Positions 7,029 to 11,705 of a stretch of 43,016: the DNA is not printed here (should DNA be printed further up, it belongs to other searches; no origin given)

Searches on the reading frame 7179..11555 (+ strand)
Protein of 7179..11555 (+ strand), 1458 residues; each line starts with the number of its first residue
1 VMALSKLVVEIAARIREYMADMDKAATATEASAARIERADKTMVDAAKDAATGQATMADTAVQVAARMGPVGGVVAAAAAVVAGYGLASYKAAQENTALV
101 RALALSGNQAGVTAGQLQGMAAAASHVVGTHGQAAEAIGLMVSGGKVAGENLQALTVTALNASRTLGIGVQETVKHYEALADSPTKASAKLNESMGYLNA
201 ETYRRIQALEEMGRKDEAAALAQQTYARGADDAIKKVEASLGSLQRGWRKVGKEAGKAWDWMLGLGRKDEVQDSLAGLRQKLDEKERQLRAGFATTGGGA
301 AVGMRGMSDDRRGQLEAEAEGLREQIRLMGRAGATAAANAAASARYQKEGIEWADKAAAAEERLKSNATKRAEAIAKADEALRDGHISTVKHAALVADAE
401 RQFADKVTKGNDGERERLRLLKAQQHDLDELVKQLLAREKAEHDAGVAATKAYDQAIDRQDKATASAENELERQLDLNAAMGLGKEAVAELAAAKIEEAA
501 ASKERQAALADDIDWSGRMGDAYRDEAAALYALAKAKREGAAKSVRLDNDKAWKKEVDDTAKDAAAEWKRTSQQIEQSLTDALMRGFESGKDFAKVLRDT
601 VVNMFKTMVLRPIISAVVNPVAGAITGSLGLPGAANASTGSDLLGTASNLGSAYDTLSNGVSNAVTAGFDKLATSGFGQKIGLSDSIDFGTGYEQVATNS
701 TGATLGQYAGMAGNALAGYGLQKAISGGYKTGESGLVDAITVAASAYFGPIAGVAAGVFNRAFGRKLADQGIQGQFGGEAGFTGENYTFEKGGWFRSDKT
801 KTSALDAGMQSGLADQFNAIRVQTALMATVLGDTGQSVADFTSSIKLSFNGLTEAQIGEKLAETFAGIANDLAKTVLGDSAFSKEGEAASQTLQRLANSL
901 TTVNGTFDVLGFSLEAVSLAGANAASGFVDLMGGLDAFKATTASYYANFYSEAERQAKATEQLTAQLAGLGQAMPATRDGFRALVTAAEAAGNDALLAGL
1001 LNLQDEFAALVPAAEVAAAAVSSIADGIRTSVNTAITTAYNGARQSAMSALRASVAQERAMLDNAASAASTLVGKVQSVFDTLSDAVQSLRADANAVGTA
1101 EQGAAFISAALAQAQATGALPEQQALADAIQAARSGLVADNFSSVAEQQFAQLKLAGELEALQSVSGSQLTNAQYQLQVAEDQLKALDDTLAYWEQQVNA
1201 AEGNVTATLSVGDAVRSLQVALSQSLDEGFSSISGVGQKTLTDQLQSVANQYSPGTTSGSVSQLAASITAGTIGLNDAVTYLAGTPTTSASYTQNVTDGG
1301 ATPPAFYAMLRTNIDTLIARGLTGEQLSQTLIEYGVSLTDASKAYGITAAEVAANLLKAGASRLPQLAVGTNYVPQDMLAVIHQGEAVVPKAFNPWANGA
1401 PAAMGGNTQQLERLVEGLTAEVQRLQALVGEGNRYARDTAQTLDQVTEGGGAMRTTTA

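Call 77: search_protein_families(library=phrogs, proteins=[window:7179-11555:+], max_evalue=0.001)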
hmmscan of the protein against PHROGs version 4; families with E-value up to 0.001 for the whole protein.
window:7179-11555:+ (1458 aa): 6 families
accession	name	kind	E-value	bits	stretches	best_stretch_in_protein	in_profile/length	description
phrog_25966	-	tail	2.5e-115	387.6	2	868-1451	1058-1640/1651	tail length tape measure protein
phrog_24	-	tail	2.9e-66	225.4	1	61-542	303-768/1151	tail length tape measure protein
phrog_20739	-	tail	2e-24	87.4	1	54-285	46-281/336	tail length tape measure protein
phrog_4498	-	tail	1e-20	75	1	72-288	123-338/381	tail length tape measure protein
phrog_5918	-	unknown function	2e-19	70.8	1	71-227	290-446/448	-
phrog_7740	-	tail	1.5e-14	53.3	1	797-991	1144-1345/2151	tail length tape measure protein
